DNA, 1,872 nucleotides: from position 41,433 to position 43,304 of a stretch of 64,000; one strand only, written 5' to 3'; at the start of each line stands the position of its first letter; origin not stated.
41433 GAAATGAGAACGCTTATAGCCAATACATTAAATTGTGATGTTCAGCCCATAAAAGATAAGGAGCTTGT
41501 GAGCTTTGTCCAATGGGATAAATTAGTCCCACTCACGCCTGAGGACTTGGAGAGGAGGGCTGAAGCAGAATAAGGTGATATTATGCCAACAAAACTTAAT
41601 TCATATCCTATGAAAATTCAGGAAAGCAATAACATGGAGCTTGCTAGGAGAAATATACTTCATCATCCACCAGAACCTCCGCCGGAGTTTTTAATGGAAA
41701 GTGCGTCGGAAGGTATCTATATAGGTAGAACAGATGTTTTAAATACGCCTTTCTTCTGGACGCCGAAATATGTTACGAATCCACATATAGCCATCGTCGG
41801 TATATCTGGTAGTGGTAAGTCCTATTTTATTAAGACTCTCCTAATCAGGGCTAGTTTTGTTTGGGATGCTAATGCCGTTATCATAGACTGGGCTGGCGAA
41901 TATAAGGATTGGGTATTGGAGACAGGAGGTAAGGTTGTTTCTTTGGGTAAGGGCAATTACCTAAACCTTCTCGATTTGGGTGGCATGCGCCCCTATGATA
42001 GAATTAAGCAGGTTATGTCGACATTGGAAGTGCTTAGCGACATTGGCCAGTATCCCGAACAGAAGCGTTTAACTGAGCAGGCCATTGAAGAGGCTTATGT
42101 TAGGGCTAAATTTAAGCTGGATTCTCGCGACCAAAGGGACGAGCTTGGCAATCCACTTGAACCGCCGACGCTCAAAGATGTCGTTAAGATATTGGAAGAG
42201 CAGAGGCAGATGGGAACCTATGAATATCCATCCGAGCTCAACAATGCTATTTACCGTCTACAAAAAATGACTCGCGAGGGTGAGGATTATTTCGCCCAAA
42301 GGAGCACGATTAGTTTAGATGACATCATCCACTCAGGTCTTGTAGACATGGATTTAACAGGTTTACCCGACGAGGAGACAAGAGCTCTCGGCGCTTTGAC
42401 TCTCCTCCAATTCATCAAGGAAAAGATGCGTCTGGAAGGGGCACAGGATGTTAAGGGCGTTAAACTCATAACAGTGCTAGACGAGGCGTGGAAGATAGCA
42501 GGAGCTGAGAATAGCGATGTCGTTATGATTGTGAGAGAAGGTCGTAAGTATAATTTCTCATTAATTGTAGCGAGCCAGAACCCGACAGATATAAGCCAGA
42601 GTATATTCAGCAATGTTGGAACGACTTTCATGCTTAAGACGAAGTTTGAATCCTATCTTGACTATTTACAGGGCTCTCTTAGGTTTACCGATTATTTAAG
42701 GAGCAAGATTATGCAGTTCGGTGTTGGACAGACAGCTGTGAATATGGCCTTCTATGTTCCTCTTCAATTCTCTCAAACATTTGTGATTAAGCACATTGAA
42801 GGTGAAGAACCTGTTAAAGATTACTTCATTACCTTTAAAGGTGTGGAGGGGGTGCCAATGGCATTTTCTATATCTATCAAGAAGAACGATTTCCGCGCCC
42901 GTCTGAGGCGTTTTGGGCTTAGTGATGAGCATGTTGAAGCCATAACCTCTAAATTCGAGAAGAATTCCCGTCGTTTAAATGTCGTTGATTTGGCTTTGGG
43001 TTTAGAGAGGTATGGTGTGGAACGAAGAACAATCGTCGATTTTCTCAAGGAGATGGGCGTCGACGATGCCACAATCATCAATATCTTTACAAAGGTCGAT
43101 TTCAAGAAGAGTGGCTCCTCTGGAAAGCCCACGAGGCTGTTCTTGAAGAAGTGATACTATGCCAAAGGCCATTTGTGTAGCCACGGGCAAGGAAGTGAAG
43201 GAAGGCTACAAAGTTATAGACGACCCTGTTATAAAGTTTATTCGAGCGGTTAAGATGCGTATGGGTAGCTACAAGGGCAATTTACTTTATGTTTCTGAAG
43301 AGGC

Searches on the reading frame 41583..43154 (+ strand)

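Call 83: search_protein_families(library=pfam, proteins=[window:41583-43154:+], max_evalue=0.00001)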
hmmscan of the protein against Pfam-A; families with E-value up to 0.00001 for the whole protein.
window:41583-43154:+ (523 aa): 3 families
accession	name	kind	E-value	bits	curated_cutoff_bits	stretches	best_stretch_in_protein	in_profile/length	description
PF01935.23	DUF87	-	2.8e-13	50.9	23.2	1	64-271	21-214/220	Helicase HerA, central domain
PF12846.13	AAA_10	-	1.4e-12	47.8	27.5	0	64-114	19-68/362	AAA-like domain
PF19044.6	P-loop_TraG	-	2.5e-10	40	25.8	0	215-380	177-346/413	TraG P-loop domain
